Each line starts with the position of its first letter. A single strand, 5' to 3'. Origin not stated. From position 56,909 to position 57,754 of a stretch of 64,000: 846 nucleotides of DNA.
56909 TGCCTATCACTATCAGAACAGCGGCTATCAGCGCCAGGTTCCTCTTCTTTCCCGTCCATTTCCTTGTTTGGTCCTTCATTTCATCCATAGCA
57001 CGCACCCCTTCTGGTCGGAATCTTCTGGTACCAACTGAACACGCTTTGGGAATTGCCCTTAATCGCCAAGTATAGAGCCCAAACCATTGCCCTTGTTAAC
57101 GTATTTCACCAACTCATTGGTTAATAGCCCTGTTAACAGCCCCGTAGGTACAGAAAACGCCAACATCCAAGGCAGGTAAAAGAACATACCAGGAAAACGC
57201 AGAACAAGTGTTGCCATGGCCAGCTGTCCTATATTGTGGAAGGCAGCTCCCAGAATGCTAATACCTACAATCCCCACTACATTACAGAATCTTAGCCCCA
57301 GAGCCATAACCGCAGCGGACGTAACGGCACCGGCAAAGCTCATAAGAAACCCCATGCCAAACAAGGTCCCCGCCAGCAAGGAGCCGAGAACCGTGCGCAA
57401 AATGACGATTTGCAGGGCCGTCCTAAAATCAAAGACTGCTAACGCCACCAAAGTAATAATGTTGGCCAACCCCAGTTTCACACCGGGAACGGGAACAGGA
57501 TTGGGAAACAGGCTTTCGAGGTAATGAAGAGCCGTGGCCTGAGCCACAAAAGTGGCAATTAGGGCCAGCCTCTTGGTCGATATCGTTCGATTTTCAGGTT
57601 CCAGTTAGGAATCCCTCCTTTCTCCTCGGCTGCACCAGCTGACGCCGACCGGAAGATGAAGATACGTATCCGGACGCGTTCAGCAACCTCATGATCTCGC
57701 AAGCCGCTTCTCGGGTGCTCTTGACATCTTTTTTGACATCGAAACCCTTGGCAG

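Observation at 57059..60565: Dedicated ECF transporter (NusG_II protein + EcfT + 2 EcfA + Gx-type S-component) embedded between the exported flavoenzyme and its cytochrome: possible flavin exporter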

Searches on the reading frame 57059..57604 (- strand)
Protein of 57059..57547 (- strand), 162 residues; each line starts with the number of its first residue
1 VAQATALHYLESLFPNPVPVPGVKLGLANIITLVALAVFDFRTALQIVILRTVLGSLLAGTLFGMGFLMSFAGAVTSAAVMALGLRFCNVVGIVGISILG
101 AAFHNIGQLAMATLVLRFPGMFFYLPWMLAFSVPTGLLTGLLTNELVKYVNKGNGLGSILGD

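Call 3: search_protein_families(library=pfam, proteins=[window:57059-57547:-], max_evalue=0.01)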
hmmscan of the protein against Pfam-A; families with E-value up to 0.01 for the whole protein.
window:57059-57547:- (162 aa): 1 family
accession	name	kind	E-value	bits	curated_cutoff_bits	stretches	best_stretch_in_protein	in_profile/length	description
PF07456.16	Hpre_diP_synt_I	-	3.6e-44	150.8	30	1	2-146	3-147/147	Heptaprenyl diphosphate synthase component I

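Call 4: search_protein_families(library=ncbifam, proteins=[window:57059-57547:-], max_evalue=0.01)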
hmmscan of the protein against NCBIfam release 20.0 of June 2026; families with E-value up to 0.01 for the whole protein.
window:57059-57547:- (162 aa): 0 families

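Call 12: find_encoding_contigs(protein=window:57059-57547:-, flank=10000, max_places=6)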
Protein window:57059-57547:- (162 aa): 2 contigs read that carry it; 1 place shown.
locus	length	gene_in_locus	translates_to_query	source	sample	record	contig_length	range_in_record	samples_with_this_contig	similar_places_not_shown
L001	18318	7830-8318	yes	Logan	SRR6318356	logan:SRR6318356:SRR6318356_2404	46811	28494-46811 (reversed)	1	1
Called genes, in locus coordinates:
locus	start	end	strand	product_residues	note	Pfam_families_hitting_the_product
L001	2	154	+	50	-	?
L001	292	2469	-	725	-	PF01078:Mg_chelatase (faint), PF00158:Sigma54_activat, PF14532:Sigma54_activ_2, PF07728:AAA_5 (weak), PF25601:AAA_lid_14, PF02796:HTH_7 (faint), PF02954:HTH_8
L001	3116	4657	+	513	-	PF01946:Thi4 (weak), PF00890:FAD_binding_2, PF01134:GIDA, PF01266:DAO, PF03486:HI0933_like (weak), PF07992:Pyr_redox_2, PF12831:FAD_oxidored, PF13450:NAD_binding_8, +3 more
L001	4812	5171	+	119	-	PF07009:NusG_II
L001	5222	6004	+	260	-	PF02361:CbiQ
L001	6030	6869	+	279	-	PF00005:ABC_tran, PF02463:SMC_N (weak), PF13304:AAA_21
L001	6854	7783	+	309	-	PF00005:ABC_tran, PF02463:SMC_N (faint), PF13304:AAA_21 (faint)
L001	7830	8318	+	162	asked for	PF07456:Hpre_diP_synt_I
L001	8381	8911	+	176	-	PF03264:Cytochrom_NNT (faint), PF14537:Cytochrom_c3_2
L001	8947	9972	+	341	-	PF05140:ResB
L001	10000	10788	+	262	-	PF01578:Cytochrom_C_asm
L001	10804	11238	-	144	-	PF02687:FtsX, PF14342:DUF4396 (weak)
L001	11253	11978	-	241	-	PF00005:ABC_tran, PF02463:SMC_N (faint), PF13304:AAA_21 (faint)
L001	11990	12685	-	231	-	PF25954:Beta-barrel_RND_2, PF25990:Beta-barrel_YknX, PF26002:Beta-barrel_AprE (weak), PF25967:RND-MFP_C (weak)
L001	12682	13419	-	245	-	-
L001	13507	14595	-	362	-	PF02321:OEP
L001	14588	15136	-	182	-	PF03929:PepSY_TM, PF16357:PepSY_TM_like_2 (faint)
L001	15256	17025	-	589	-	PF00672:HAMP, PF00989:PAS, PF08448:PAS_4, PF13426:PAS_9, PF00512:HisKA, PF02518:HATPase_c, PF13581:HATPase_c_2 (weak), PF13589:HATPase_c_3 (weak)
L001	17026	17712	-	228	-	PF00072:Response_reg, PF00486:Trans_reg_C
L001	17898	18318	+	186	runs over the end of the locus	PF09551:Spore_II_R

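Call 15: find_homologous_proteins(query=window:57059-57547:-, max_evalue=0.00001)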
Query window:57059-57547:- (162 aa): 1797 proteins with E <= 0.00001 among 2132 candidates; the best 120 are listed.
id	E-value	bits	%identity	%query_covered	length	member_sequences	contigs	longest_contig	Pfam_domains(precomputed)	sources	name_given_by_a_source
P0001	3.8e-94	331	100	100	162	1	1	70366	PF07456.17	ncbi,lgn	-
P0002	2.8e-79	283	84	100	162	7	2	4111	PF07456.17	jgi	-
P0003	7.2e-77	275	80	100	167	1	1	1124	PF07456.17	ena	-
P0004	8.9e-69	249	76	99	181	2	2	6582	PF07456.17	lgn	-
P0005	2.3e-67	244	75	99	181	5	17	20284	PF07456.17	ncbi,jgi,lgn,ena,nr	ncbi:MAG TPA: Gx transporter family protein [Syntrophomonadaceae bacterium]|jgi:heptaprenyl diphosph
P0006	1.9e-66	241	72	100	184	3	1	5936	PF07456.17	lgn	-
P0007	6.9e-66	239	74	99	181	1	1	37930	PF07456.17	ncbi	-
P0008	1.8e-65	238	75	99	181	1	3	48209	PF07456.17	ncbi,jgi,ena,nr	ncbi:MAG: Gx transporter family protein [Syntrophomonadaceae bacterium]|nr:Gx transporter family pro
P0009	2.2e-65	238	73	99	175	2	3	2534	PF07456.17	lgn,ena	-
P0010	2.3e-65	238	74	100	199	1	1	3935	PF07456.17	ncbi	-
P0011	2.5e-65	237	75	99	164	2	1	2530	PF07456.17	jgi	-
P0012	2.6e-65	237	73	99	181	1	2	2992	PF07456.17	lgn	-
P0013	3.0e-65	237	74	99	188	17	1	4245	PF07456.17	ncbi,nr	ncbi:MAG TPA: Gx transporter family protein [Syntrophomonas sp.]|nr:Gx transporter family protein [S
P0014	4.7e-65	237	74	100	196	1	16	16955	PF07456.17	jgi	jgi:heptaprenyl diphosphate synthase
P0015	8.6e-65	236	71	99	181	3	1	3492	PF07456.17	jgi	jgi:heptaprenyl diphosphate synthase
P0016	8.1e-64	232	74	99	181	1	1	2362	PF07456.17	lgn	-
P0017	3.8e-63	230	70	99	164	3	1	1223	PF07456.17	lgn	-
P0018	4.9e-63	230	70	100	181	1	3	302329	PF07456.17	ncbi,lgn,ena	-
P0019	8.6e-62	226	68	100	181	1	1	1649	PF07456.17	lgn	-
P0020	5.6e-61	223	70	99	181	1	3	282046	PF07456.17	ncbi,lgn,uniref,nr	ncbi:heptaprenyl diphosphate synthase [Desulfotomaculum arcticum]|uniref:Heptaprenyl diphosphate syn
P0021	7.0e-61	223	68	100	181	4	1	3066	PF07456.17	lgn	-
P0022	1.8e-60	222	67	100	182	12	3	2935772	PF07456.17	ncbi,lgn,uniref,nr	ncbi:MAG: Gx transporter family protein [Dehalobacter sp. 4CP]|uniref:Gx transporter family protein 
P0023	1.9e-60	222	67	100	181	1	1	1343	PF07456.17,PF12822.13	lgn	-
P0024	2.0e-60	221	67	100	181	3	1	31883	PF07456.17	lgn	-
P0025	5.5e-60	220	65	100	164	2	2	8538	PF07456.17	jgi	jgi:heptaprenyl diphosphate synthase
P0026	1.9e-59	218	64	100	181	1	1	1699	PF07456.17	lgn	-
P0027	2.1e-59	218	66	100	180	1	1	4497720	PF07456.17,PF12822.13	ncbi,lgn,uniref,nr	ncbi:Gx transporter family protein [Dehalobacter sp. DCM]|uniref:Gx transporter family protein n=1 T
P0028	4.2e-59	217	65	100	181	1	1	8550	PF07456.17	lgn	-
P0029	4.7e-59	217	65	98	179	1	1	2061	PF07456.17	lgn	-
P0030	8.7e-59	216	68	93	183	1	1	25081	PF07456.17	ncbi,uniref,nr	ncbi:heptaprenyl diphosphate synthase component I [Desulfocucumis palustris]|uniref:Heptaprenyl diph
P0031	1.0e-58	216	66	99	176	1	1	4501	PF07456.17,PF12822.13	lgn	-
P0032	9.6e-58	213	66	95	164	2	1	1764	PF07456.17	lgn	-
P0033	2.5e-57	211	66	95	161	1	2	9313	PF07456.17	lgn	-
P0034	6.7e-57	210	66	95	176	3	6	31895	PF07456.17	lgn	-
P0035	1.7e-56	209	63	95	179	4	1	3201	PF07456.17,PF12822.13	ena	-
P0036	3.1e-56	208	66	96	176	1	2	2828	PF07456.17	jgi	jgi:heptaprenyl diphosphate synthase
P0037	3.2e-56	208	64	100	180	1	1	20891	PF07456.17,PF12822.13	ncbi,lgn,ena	-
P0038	3.3e-56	208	67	86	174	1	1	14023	PF07456.17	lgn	-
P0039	4.3e-56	207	64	94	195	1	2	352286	PF07456.17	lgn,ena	-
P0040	7.0e-56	207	62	100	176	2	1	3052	PF07456.17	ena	-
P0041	8.0e-56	207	60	100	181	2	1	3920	PF07456.17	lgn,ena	-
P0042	1.1e-55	206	66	93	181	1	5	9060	PF07456.17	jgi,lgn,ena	-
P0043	1.5e-55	206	60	100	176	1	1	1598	PF07456.17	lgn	-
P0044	2.0e-55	205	60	100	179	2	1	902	PF07456.17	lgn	-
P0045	2.8e-55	205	64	99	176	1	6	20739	PF07456.17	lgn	-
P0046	2.9e-55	205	62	100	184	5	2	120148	PF07456.17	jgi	jgi:heptaprenyl diphosphate synthase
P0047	7.1e-55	203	62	100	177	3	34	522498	PF07456.17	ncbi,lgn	ncbi:MAG: Gx transporter family protein [Syntrophomonadaceae bacterium]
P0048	1.0e-54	203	59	100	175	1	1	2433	PF07456.17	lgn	-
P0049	1.1e-54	203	62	97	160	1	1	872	PF07456.17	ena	-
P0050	1.2e-54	203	61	99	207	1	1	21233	PF07456.17,PF12822.13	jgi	jgi:heptaprenyl diphosphate synthase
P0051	2.2e-54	202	62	100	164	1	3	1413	PF07456.17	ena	-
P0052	2.9e-54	201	63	93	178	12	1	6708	PF07456.17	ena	-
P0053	4.0e-54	201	65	95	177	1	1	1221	PF07456.17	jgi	jgi:heptaprenyl diphosphate synthase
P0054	4.6e-54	201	61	98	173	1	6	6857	PF07456.17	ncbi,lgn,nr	ncbi:MAG: Gx transporter family protein [Syntrophomonadaceae bacterium]|nr:Gx transporter family pro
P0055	7.5e-54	200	61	100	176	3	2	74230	PF07456.17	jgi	-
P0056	9.7e-54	200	65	86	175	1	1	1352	PF07456.17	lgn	-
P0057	2.3e-53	199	60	100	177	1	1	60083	PF07456.17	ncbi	-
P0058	1.6e-52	196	64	93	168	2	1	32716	PF07456.17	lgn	-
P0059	5.1e-52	194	60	95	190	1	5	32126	PF07456.17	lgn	-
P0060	6.4e-52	194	61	95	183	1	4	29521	PF07456.17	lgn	-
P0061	7.4e-52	194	62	93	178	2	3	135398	PF07456.17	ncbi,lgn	-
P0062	8.9e-52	193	62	97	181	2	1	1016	PF07456.17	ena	-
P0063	8.9e-52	193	60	99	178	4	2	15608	PF07456.17,PF12822.13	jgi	-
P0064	1.2e-51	193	62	93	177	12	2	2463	PF07456.17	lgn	-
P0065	1.7e-51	192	59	98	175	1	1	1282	PF07456.17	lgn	-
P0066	2.3e-51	192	62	95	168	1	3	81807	PF07456.17,PF12822.13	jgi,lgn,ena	-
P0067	2.9e-51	192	58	98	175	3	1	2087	PF07456.17,PF12822.13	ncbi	-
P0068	5.2e-51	191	59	95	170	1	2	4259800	PF07456.17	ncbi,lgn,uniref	ncbi:Gx transporter family protein [Desulfitobacterium sp. Sab5]|uniref:Gx transporter family protei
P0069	6.3e-50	187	58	98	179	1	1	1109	PF07456.17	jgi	jgi:heptaprenyl diphosphate synthase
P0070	7.7e-50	187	58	95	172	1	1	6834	PF07456.17,PF12822.13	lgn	-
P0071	3.2e-49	185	57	95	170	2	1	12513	PF07456.17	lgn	-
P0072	5.3e-49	184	61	93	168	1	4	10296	PF07456.17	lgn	-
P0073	2.0e-48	182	62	100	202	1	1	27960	PF07456.17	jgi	jgi:heptaprenyl diphosphate synthase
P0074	2.1e-48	182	58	95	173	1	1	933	PF07456.17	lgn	-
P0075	8.3e-48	180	60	96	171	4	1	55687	PF07456.17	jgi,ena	-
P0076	1.7e-47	179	55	100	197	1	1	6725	PF07456.17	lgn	-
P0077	5.6e-47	178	57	96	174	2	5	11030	PF07456.17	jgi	jgi:heptaprenyl diphosphate synthase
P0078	7.8e-45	171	60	83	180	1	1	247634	PF07456.17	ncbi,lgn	-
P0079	1.4e-44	170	58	94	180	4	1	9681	PF07456.17,PF12822.13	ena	-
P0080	1.7e-44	170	54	98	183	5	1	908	PF07456.17,PF12822.13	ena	-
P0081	3.2e-44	169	55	85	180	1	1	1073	PF07456.17,PF12822.13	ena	-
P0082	4.6e-44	168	56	97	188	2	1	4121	PF07456.17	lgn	-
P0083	4.9e-44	168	55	85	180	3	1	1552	PF07456.17,PF12822.13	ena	-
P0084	6.5e-44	168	55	85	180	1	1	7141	PF07456.17,PF12822.13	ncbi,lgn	-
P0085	6.6e-44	168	55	98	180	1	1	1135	PF07456.17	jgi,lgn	-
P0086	7.9e-44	168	55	85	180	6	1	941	PF07456.17,PF12822.13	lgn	-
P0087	9.3e-44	167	55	85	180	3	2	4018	PF07456.17,PF12822.13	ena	-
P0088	1.1e-43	167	57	84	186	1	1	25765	PF07456.17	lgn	-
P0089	2.1e-43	166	55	85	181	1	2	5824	PF07456.17,PF12822.13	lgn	-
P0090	3.5e-43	165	54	85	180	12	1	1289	PF07456.17,PF12822.13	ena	-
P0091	4.2e-43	165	55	85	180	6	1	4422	PF07456.17,PF12822.13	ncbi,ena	-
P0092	4.7e-43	165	57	89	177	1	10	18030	PF07456.17,PF12822.13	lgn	-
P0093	5.7e-43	165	53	83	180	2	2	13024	PF07456.17,PF12822.13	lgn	-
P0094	6.2e-43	165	54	99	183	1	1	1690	PF07456.17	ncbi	-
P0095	8.7e-43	164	53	85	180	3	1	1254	PF07456.17,PF12822.13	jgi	jgi:heptaprenyl diphosphate synthase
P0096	1.1e-42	164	56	83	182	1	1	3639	PF07456.17,PF12822.13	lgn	-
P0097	1.2e-42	164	54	81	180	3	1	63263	PF07456.17,PF12822.13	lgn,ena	-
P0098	2.7e-42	163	56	89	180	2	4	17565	PF07456.17,PF12822.13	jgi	jgi:heptaprenyl diphosphate synthase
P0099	3.4e-42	162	54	84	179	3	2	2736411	PF07456.17,PF12822.13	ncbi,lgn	ncbi:Gx transporter family protein [Syntrophomonas erecta]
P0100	5.7e-42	162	52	93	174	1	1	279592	PF07456.17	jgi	-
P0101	3.4e-41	159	56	83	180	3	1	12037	PF07456.17,PF12822.13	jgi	-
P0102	5.2e-41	158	52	99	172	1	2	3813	PF07456.17,PF12822.13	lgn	-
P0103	9.4e-41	158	52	84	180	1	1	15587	PF07456.17,PF12822.13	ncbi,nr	ncbi:MAG: Gx transporter family protein [Syntrophomonadaceae bacterium]|nr:Gx transporter family pro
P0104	4.8e-40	155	55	83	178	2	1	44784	PF07456.17,PF12822.13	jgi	jgi:heptaprenyl diphosphate synthase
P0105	2.5e-39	153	52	94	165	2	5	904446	PF07456.17,PF12822.13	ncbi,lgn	ncbi:MAG: Gx transporter family protein [Bacillota bacterium]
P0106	4.6e-39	152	54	91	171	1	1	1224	PF07456.17,PF12822.13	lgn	-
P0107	2.3e-38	150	54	85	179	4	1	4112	PF07456.17,PF12822.13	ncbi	-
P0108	6.9e-36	142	48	100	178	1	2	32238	PF07456.17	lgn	-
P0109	1.9e-35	140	49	95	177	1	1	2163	PF07456.17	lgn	-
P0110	3.3e-35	140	48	96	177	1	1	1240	PF07456.17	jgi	jgi:heptaprenyl diphosphate synthase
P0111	8.2e-35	138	47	92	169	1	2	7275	PF07456.17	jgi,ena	jgi:heptaprenyl diphosphate synthase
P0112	2.1e-34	137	46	92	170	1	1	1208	PF07456.17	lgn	-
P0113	3.5e-34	136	50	93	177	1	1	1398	PF07456.17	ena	-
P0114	2.7e-33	133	49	94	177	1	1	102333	PF07456.17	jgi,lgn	jgi:heptaprenyl diphosphate synthase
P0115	6.5e-33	132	46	94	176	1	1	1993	PF07456.17,PF12822.13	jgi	jgi:heptaprenyl diphosphate synthase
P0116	9.0e-33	132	48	93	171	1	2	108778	PF07456.17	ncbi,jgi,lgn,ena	-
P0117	1.1e-32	131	45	94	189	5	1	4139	PF07456.17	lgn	-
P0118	1.2e-32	131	46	94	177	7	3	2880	PF07456.17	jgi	jgi:heptaprenyl diphosphate synthase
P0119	1.9e-32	131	49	83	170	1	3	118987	PF07456.17,PF12822.13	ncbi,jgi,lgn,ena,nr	ncbi:MAG: Heptaprenyl diphosphate synthase component [Firmicutes bacterium]|nr:Heptaprenyl diphospha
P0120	2.6e-32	130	47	94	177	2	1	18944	PF07456.17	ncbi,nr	ncbi:MAG: Gx transporter family protein [Geobacteraceae bacterium]|nr:Gx transporter family protein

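Call 16: search_solved_structures(query=window:57059-57547:-, max_evalue=10)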
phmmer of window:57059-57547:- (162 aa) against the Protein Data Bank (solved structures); distinct sequences matched with E-value up to 10: 1.
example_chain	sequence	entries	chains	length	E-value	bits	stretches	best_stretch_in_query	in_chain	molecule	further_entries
6ed0_A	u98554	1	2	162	0.63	13.5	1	61-121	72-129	Organic hydroperoxide resistance protein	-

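Call 18: find_encoding_contigs(protein=P0018, flank=9000, max_places=1)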
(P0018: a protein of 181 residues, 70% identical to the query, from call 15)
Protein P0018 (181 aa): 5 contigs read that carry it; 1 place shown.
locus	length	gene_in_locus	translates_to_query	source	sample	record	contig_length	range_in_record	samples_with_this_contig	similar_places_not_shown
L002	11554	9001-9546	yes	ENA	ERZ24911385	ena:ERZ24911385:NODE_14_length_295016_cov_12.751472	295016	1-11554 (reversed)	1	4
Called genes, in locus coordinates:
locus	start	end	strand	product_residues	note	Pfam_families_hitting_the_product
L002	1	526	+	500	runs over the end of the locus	PF04205:FMN_bind, PF01497:Peripla_BP_2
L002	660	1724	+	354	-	PF01032:FecCD, PF00950:ABC-3 (weak)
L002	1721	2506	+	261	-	PF13476:AAA_23, PF02463:SMC_N, PF00005:ABC_tran, PF13304:AAA_21 (faint)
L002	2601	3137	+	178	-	PF03264:Cytochrom_NNT (faint), PF14522:Cytochrome_C7 (faint), PF14537:Cytochrom_c3_2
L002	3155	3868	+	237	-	PF05140:ResB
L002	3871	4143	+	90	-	-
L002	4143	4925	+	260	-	PF01578:Cytochrom_C_asm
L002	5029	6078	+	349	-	PF02424:ApbE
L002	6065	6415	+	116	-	PF07009:NusG_II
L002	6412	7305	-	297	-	PF00005:ABC_tran, PF02463:SMC_N (faint), PF13304:AAA_21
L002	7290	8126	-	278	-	PF00005:ABC_tran, PF02463:SMC_N, PF13304:AAA_21 (weak)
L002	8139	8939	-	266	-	PF02361:CbiQ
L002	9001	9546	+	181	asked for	PF07456:Hpre_diP_synt_I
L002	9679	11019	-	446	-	PF00078:RVT_1, PF08388:GIIM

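Call 19: find_encoding_contigs(protein=P0020, flank=9000, max_places=1)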
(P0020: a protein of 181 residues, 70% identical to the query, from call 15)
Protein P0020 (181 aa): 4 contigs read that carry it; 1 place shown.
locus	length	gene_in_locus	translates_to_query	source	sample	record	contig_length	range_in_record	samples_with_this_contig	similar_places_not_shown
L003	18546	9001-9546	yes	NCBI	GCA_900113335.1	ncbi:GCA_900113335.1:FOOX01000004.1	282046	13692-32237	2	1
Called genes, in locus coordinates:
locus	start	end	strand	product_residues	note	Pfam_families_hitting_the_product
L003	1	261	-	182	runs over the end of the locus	PF02525:Flavodoxin_2, PF03358:FMN_red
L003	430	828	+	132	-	PF01638:HxlR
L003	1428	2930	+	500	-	PF04205:FMN_bind, PF01497:Peripla_BP_2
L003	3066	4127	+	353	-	PF01032:FecCD, PF00950:ABC-3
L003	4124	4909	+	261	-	PF02463:SMC_N, PF13476:AAA_23, PF00005:ABC_tran, PF13304:AAA_21 (faint)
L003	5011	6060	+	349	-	PF02424:ApbE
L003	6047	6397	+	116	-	PF07009:NusG_II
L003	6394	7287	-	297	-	PF00005:ABC_tran, PF02463:SMC_N (faint), PF13304:AAA_21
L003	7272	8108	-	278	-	PF00005:ABC_tran, PF02463:SMC_N (weak), PF13304:AAA_21 (weak)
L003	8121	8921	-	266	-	PF02361:CbiQ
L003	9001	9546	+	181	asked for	PF07456:Hpre_diP_synt_I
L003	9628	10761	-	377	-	PF00724:Oxidored_FMN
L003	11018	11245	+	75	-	PF04014:MazE_antitoxin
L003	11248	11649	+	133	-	PF01850:PIN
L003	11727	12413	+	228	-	PF00595:PDZ (weak), PF13180:PDZ_2, PF17820:PDZ_6, PF03572:Peptidase_S41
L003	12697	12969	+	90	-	PF02604:PhdYeFM_antitox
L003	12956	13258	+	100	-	PF05016:ParE_toxin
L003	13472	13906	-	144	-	PF14358:DUF4405 (faint)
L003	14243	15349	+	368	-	PF00294:PfkB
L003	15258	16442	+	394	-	PF04101:Glyco_tran_28_C, PF06722:EryCIII-like_C, PF00201:UDPGT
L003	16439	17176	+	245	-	PF00483:NTP_transferase, PF12804:NTP_transf_3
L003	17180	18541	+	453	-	PF02878:PGM_PMM_I, PF02879:PGM_PMM_II, PF02880:PGM_PMM_III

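Call 20: find_encoding_contigs(protein=P0022, flank=9000, max_places=1)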
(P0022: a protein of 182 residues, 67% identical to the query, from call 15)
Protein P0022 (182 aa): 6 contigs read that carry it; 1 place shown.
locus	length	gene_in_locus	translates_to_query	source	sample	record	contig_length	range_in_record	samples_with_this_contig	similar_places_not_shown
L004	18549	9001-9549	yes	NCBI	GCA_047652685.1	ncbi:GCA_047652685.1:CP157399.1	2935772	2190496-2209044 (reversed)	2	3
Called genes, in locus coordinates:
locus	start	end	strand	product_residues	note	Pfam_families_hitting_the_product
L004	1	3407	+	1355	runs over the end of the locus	PF25596:CPSase_L_D1, PF02786:CPSase_L_D2, PF02787:CPSase_L_D3, PF25596:CPSase_L_D1, PF02655:ATP-grasp_3, PF02786:CPSase_L_D2, PF15632:ATPgrasp_Ter, PF02142:MGS, +4 more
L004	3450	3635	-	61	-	PF05504:Spore_GerAC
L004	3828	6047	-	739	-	PF21180:TOP6A-Spo11_Toprim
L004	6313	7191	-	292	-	PF00005:ABC_tran, PF02463:SMC_N (faint), PF13304:AAA_21 (faint)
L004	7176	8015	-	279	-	PF00005:ABC_tran, PF02463:SMC_N (weak), PF13304:AAA_21 (weak)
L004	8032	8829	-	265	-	PF02361:CbiQ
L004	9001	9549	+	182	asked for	PF07456:Hpre_diP_synt_I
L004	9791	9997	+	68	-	-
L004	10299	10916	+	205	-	PF00440:TetR_N, PF08359:TetR_C_4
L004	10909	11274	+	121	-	PF00072:Response_reg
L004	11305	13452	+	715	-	PF01627:Hpt, PF07194:P2, PF02895:H-kinase_dim, PF02518:HATPase_c, PF01584:CheW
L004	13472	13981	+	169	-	PF01584:CheW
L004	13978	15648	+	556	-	PF00672:HAMP, PF00015:MCPsignal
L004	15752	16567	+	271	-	PF03705:CheR_N, PF01739:CheR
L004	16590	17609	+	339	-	PF00072:Response_reg, PF01339:CheB_methylest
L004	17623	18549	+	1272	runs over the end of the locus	PF00989:PAS, PF08448:PAS_4, PF13426:PAS_9, PF00989:PAS, PF08447:PAS_3, PF08448:PAS_4, PF13426:PAS_9, PF00989:PAS, +10 more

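Call 21: find_encoding_contigs(protein=P0008, flank=9000, max_places=1)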
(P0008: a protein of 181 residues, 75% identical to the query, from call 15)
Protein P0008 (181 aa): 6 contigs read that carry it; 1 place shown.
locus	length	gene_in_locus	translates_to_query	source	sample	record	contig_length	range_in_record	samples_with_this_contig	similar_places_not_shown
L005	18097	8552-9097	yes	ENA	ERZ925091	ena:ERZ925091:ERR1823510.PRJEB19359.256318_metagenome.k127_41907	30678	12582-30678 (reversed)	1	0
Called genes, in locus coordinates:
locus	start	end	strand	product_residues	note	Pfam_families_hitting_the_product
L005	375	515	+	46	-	-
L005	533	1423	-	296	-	PF13276:HTH_21, PF00665:rve, PF13610:DDE_Tnp_IS240 (faint), PF13683:rve_3, PF13333:rve_2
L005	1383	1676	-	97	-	PF01527:HTH_Tnp_1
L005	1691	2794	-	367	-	PF02661:Fic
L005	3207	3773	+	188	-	PF03264:Cytochrom_NNT, PF14537:Cytochrom_c3_2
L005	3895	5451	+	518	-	PF07992:Pyr_redox_2, PF00070:Pyr_redox (faint), PF00890:FAD_binding_2, PF01134:GIDA (faint), PF01266:DAO, PF03486:HI0933_like, PF12831:FAD_oxidored, PF13450:NAD_binding_8 (weak), +2 more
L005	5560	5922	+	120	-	PF07009:NusG_II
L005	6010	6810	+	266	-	PF02361:CbiQ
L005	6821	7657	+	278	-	PF00005:ABC_tran, PF02463:SMC_N (weak), PF13304:AAA_21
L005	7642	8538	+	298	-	PF00005:ABC_tran, PF02463:SMC_N (faint), PF13304:AAA_21 (faint)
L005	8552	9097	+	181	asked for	PF07456:Hpre_diP_synt_I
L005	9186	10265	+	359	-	PF05140:ResB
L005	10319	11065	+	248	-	PF01578:Cytochrom_C_asm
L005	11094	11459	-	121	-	PF05067:Mn_catalase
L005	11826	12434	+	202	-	PF14879:DUF4489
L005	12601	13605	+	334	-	PF26595:A_ENA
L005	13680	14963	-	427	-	PF00534:Glycos_transf_1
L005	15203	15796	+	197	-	PF13489:Methyltransf_23 (weak), PF13649:Methyltransf_25 (weak)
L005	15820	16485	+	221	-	PF00534:Glycos_transf_1 (weak)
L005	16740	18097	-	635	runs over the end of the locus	PF00037:Fer4 (faint), PF12797:Fer4_2 (faint), PF12837:Fer4_6 (faint), PF12838:Fer4_7 (weak), PF13237:Fer4_10, PF14697:Fer4_21 (faint), PF02906:Fe_hyd_lg_C, PF00015:MCPsignal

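Call 22: find_encoding_contigs(protein=P0007, flank=9000, max_places=1)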
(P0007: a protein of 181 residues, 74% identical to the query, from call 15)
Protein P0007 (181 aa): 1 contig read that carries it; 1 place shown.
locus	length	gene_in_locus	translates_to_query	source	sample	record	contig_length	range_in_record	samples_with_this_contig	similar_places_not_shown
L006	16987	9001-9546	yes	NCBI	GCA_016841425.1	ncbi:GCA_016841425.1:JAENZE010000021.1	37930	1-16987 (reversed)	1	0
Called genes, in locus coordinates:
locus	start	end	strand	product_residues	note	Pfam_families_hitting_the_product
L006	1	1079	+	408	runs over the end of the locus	PF04055:Radical_SAM (weak), PF00633:HHH (faint)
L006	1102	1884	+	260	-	PF13566:DUF4130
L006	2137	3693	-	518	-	PF13556:HTH_30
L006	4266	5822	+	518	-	PF07992:Pyr_redox_2 (weak), PF00070:Pyr_redox (faint), PF00890:FAD_binding_2, PF01134:GIDA (faint), PF01266:DAO, PF03486:HI0933_like, PF12831:FAD_oxidored, PF13450:NAD_binding_8 (weak), +2 more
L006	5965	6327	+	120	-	PF07009:NusG_II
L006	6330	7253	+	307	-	PF02361:CbiQ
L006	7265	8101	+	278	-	PF00005:ABC_tran, PF02463:SMC_N (weak), PF13304:AAA_21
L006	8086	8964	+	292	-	PF00005:ABC_tran, PF02463:SMC_N (faint), PF13304:AAA_21 (faint)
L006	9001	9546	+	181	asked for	PF07456:Hpre_diP_synt_I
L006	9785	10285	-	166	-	PF09719:C_GCAxxG_C_C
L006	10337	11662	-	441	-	-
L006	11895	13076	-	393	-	PF00155:Aminotran_1_2, PF12897:Asp_aminotransf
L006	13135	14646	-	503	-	PF00392:GntR, PF00155:Aminotran_1_2, PF12897:Asp_aminotransf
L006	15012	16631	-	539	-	PF07833:Cu_amine_oxidN1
